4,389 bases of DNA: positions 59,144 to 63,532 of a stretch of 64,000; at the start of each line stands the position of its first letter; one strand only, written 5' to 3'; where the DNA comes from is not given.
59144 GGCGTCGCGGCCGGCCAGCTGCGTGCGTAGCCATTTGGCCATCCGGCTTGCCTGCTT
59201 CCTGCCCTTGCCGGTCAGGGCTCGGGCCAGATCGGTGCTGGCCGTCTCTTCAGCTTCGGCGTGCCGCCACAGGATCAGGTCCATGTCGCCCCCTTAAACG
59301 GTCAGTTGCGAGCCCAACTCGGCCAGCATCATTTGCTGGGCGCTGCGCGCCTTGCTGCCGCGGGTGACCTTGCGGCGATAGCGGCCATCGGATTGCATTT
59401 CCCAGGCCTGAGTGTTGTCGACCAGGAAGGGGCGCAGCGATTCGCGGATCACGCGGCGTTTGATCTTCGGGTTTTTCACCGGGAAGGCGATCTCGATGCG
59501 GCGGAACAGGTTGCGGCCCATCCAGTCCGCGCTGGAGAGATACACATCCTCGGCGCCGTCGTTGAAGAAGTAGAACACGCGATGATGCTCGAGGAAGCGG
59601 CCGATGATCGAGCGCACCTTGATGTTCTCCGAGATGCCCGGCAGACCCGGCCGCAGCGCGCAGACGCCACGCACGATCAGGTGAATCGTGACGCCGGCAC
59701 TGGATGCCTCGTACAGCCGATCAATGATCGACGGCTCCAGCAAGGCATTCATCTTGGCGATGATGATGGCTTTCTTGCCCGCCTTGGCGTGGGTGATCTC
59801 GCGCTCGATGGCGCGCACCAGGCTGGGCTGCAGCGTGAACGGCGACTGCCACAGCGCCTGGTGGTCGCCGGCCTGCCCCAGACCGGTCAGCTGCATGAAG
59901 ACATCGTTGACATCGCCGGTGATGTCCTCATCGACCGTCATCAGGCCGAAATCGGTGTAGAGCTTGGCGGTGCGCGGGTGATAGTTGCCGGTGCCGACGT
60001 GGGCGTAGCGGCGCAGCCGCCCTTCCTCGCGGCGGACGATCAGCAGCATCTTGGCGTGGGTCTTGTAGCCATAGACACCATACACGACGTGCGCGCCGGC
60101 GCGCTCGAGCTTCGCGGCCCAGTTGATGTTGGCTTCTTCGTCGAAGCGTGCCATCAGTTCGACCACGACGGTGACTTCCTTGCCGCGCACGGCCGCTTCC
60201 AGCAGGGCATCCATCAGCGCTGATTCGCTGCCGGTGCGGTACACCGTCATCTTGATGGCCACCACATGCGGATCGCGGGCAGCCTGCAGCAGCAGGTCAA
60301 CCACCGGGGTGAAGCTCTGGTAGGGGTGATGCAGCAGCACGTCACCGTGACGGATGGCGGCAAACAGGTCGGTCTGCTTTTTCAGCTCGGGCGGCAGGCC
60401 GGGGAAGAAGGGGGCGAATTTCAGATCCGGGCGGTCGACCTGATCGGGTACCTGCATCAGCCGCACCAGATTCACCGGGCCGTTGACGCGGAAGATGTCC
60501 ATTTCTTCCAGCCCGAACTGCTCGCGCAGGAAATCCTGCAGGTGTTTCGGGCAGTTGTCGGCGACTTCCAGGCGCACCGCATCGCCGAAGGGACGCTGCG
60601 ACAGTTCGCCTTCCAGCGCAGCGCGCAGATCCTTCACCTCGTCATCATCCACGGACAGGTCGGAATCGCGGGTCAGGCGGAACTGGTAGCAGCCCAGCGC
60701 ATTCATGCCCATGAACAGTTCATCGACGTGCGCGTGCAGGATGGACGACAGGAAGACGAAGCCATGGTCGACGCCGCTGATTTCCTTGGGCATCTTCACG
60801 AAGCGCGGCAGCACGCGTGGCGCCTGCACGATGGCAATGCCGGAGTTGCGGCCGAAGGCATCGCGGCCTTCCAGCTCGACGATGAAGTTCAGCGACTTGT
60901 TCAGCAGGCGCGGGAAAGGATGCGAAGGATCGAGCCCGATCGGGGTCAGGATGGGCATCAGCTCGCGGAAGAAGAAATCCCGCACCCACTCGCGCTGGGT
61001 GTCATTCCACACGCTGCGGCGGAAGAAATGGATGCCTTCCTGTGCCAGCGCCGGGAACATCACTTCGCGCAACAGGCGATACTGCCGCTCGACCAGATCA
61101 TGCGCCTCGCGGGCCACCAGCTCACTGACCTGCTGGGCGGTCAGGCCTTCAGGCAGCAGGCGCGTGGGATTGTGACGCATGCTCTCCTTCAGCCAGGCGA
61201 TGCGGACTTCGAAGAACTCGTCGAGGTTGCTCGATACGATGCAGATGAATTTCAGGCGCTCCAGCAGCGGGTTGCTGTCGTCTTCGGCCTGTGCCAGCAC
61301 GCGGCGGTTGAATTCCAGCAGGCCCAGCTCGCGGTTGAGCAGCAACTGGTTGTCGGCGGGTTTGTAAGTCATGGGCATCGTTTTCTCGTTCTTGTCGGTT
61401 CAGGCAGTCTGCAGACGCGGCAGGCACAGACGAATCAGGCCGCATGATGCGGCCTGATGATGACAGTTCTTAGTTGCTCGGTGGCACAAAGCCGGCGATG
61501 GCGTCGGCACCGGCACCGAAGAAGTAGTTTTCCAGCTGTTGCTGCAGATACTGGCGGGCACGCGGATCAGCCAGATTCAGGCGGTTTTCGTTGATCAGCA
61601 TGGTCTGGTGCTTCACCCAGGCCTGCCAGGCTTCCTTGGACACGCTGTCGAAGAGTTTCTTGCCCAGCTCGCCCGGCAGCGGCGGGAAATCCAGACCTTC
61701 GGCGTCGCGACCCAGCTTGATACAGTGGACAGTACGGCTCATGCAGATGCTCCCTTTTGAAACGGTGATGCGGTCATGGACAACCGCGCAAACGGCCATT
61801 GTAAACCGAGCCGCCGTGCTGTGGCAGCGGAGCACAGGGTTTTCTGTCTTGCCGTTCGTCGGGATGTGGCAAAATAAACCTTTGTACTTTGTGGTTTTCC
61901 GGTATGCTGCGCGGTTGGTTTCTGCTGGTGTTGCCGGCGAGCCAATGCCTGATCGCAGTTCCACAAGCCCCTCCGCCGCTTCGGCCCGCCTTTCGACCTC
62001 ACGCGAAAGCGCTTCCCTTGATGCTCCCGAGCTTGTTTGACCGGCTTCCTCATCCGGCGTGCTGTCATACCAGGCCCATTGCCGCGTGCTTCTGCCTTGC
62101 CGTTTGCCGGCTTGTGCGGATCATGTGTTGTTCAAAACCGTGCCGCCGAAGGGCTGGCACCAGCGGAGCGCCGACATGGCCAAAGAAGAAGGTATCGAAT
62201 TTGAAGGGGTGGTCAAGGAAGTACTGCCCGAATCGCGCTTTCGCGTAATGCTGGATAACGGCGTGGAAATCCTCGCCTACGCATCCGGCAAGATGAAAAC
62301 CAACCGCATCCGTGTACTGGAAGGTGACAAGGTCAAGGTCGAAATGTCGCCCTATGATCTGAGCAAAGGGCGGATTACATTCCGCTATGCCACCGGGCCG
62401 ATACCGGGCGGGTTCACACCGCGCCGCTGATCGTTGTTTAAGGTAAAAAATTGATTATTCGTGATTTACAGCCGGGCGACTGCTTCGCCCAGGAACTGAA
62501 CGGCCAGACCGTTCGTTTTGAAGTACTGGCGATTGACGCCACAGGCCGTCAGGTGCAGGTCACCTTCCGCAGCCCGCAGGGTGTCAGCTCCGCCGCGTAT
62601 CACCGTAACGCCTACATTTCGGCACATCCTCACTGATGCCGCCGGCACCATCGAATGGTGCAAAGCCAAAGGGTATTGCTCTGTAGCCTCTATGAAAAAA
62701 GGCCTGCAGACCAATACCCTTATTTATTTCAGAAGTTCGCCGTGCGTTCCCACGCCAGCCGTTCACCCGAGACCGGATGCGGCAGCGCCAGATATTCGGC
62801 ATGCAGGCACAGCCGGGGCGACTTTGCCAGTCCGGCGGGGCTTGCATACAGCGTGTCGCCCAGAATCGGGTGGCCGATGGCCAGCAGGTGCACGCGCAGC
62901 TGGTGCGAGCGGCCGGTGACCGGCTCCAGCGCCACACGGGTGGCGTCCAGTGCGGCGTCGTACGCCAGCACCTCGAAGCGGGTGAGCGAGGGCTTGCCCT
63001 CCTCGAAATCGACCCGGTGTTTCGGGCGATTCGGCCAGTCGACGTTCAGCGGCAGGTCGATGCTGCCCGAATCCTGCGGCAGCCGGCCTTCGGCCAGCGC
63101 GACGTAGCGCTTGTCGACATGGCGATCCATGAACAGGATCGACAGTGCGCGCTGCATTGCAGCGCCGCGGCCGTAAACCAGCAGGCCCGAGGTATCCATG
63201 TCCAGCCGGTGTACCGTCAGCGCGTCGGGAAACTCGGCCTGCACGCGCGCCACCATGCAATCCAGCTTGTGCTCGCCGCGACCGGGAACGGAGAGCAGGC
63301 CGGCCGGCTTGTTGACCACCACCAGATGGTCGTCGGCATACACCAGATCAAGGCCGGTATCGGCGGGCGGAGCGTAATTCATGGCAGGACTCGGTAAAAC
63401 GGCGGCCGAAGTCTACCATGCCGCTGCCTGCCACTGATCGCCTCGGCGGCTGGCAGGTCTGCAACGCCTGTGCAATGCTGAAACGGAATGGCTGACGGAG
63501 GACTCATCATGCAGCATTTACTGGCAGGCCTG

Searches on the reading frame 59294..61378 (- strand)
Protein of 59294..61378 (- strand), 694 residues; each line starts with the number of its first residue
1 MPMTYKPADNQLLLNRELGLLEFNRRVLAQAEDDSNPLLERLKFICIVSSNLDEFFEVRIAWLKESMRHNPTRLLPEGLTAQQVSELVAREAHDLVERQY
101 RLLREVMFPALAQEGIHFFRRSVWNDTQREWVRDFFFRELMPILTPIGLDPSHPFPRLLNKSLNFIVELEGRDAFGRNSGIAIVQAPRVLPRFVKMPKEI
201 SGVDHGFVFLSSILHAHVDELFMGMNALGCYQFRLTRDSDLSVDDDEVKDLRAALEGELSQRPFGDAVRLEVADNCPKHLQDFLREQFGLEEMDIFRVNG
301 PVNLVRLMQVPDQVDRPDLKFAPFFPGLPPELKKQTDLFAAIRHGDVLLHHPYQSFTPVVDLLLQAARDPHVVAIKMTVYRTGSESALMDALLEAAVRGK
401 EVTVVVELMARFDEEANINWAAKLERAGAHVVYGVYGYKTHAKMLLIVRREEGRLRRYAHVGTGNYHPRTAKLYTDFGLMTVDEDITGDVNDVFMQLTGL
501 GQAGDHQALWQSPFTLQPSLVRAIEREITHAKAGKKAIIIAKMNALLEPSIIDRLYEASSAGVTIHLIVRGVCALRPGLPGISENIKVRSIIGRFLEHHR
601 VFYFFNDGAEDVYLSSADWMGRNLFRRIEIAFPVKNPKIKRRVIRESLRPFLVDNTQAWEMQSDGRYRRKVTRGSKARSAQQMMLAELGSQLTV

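Call 14: search_protein_families(library=pfam, proteins=[window:59294-61378:-], max_evalue=0.00001)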
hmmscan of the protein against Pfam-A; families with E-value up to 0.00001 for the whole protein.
window:59294-61378:- (694 aa): 5 families
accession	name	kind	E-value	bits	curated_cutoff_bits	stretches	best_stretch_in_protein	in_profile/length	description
PF17941.7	PP_kinase_C_1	-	8.4e-73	243.9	25.7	1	338-500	2-164/167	Polyphosphate kinase C-terminal domain 1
PF13090.12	PP_kinase_C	-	1e-64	217.6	25.8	1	511-681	3-172/172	Polyphosphate kinase C-terminal domain 2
PF02503.22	PP_kinase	-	1.1e-62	211.4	31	1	128-310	2-183/183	Polyphosphate kinase middle domain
PF13089.11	PP_kinase_N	-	4.2e-34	117.5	23.8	1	14-118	2-106/107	Polyphosphate kinase N-terminal domain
PF13091.12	PLDc_2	-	8.3e-13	48.8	27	1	375-497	12-131/132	PLD-like domain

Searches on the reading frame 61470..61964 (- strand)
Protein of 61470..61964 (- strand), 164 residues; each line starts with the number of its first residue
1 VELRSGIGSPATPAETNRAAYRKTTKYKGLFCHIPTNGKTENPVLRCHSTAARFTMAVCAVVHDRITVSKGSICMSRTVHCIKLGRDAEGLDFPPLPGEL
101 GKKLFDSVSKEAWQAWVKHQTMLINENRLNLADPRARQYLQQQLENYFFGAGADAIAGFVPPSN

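Call 14: search_protein_families(library=pfam, proteins=[window:61470-61964:-], max_evalue=0.00001)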
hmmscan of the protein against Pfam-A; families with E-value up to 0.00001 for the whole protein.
window:61470-61964:- (164 aa): 1 family
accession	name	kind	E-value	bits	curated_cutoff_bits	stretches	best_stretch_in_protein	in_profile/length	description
PF04362.19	Iron_traffic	-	3.2e-41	139.4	27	1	75-162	1-88/88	Bacterial Fe(2+) trafficking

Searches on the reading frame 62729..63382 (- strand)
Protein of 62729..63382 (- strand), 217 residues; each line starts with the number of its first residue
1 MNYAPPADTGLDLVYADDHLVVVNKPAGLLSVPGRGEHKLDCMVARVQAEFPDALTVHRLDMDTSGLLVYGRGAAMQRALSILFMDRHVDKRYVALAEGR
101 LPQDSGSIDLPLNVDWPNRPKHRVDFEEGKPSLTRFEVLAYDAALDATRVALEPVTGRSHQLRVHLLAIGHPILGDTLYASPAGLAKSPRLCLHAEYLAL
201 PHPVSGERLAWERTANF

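Call 14: search_protein_families(library=pfam, proteins=[window:62729-63382:-], max_evalue=0.00001)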
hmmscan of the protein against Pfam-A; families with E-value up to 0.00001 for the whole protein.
window:62729-63382:- (217 aa): 1 family
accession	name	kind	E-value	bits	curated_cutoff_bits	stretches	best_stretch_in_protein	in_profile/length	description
PF00849.27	PseudoU_synth_2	-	9e-31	107.6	26.8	1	19-167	1-151/152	RNA pseudouridylate synthase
